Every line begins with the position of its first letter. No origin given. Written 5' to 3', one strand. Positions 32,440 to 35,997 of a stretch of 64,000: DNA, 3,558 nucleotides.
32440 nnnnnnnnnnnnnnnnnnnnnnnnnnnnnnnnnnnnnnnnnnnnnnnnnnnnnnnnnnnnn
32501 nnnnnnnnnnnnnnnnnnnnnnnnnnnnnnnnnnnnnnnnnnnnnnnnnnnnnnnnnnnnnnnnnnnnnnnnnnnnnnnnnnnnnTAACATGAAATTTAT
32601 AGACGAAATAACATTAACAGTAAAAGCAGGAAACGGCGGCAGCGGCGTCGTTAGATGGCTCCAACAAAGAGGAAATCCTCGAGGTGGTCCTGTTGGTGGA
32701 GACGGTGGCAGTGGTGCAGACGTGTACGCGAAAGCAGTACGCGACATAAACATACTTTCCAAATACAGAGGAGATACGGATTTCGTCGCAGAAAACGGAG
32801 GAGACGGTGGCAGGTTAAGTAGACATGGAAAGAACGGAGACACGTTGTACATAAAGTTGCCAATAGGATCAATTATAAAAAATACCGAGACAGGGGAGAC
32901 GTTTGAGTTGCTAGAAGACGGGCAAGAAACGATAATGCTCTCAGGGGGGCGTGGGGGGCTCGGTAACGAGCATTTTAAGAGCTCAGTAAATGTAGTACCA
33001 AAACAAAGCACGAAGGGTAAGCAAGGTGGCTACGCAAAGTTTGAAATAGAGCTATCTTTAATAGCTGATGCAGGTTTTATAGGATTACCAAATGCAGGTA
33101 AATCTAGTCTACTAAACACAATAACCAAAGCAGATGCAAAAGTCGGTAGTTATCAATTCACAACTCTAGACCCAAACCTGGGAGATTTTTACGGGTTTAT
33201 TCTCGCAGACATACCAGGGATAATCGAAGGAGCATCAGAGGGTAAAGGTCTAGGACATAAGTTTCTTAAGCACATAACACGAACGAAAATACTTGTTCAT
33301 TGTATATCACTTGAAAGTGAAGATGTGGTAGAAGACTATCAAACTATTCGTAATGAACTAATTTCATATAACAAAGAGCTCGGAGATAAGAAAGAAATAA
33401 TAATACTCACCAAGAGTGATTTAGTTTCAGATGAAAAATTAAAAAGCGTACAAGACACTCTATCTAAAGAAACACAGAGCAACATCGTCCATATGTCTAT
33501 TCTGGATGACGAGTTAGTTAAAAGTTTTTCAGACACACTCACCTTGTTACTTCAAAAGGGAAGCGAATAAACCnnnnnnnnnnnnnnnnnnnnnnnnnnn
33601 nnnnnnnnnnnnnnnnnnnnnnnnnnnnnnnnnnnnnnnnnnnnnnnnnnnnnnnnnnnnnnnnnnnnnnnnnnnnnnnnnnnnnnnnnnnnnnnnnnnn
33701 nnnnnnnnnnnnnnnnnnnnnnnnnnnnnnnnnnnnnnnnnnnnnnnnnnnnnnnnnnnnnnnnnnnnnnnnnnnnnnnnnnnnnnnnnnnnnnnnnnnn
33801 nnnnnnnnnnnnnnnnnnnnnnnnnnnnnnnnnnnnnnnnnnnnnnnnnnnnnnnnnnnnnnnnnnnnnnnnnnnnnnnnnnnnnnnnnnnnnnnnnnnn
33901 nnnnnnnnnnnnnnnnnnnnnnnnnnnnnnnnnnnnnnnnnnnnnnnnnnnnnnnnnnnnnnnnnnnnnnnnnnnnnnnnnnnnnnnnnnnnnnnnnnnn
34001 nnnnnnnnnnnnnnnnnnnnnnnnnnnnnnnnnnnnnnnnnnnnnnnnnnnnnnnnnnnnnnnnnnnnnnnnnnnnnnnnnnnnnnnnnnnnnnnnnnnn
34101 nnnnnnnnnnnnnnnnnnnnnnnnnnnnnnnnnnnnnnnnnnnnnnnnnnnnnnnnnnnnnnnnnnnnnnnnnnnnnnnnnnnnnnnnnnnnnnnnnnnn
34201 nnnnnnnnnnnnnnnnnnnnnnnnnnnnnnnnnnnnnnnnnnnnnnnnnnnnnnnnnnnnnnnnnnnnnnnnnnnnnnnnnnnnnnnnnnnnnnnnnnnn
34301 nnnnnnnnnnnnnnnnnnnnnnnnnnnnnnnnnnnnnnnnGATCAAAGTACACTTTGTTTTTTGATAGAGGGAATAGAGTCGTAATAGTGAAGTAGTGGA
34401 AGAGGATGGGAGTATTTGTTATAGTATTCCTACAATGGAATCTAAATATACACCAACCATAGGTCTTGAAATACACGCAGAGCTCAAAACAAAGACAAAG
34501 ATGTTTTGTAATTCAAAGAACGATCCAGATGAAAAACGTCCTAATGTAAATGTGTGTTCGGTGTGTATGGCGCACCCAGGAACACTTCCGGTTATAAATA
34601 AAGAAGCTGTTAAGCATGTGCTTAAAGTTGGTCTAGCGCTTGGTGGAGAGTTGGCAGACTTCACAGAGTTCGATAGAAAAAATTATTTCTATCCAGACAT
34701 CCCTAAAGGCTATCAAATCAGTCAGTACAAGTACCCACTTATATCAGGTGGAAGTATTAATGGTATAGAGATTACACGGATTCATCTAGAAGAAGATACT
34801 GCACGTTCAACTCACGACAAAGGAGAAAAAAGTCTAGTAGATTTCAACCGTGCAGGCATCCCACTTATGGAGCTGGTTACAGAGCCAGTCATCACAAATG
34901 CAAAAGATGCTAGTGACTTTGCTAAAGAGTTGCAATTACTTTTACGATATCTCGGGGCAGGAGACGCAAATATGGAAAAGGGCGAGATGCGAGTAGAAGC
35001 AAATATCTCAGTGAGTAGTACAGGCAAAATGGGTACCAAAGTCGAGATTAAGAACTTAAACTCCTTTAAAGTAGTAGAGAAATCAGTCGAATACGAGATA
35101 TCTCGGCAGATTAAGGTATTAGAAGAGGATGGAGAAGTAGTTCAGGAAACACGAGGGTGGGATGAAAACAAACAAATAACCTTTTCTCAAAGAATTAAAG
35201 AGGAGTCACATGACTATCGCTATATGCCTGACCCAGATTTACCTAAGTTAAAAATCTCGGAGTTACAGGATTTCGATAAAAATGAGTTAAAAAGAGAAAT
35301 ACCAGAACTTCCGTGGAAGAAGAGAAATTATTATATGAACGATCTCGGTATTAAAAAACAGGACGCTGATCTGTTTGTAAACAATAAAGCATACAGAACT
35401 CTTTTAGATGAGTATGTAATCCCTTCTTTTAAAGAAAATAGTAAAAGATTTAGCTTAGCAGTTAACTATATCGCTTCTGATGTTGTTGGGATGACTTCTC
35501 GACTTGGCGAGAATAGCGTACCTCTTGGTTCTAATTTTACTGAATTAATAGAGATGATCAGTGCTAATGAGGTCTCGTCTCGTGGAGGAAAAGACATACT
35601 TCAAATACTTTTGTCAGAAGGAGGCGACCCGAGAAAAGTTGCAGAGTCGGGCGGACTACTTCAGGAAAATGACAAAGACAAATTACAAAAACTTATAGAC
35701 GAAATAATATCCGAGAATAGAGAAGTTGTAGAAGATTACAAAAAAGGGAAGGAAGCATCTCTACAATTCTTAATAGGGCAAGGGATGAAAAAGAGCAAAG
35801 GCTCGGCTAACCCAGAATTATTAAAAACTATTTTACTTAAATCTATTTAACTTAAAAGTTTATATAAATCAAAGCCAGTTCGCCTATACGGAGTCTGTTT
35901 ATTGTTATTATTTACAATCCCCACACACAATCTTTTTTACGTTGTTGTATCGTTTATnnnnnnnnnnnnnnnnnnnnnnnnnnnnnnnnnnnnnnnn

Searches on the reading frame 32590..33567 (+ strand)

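Call 17: search_protein_families(library=pfam, proteins=[window:32590-33567:+], max_evalue=0.001)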
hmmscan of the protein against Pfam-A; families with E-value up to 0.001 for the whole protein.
window:32590-33567:+ (326 aa): 4 families
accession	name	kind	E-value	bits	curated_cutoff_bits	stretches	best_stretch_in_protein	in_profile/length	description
PF01018.28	GTP1_OBG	-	1.2e-41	142.4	27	1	4-156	1-154/155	GTP1/OBG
PF01926.29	MMR_HSR1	-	5e-25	88.2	21.9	1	161-275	2-113/113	50S ribosome-binding GTPase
PF02421.24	FeoB_N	-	4e-09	36.6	27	1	163-313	5-152/156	Ferrous iron transport protein B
PF03193.22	RsgA_GTPase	-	0.00065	20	30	0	266-314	53-101/174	RsgA GTPase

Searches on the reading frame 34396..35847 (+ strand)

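Call 17: search_protein_families(library=pfam, proteins=[window:34396-35847:+], max_evalue=0.001)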
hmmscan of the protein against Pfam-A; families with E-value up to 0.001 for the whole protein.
window:34396-35847:+ (484 aa): 2 families
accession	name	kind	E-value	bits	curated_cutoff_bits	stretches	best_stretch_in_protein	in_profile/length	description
PF02934.20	GatB_N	-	4.3e-108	361.1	23.4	1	21-289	2-273/277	GatB/GatE catalytic domain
PF02637.23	GatB_Yqey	-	1.4e-30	106.5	27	1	378-484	42-148/148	GatB domain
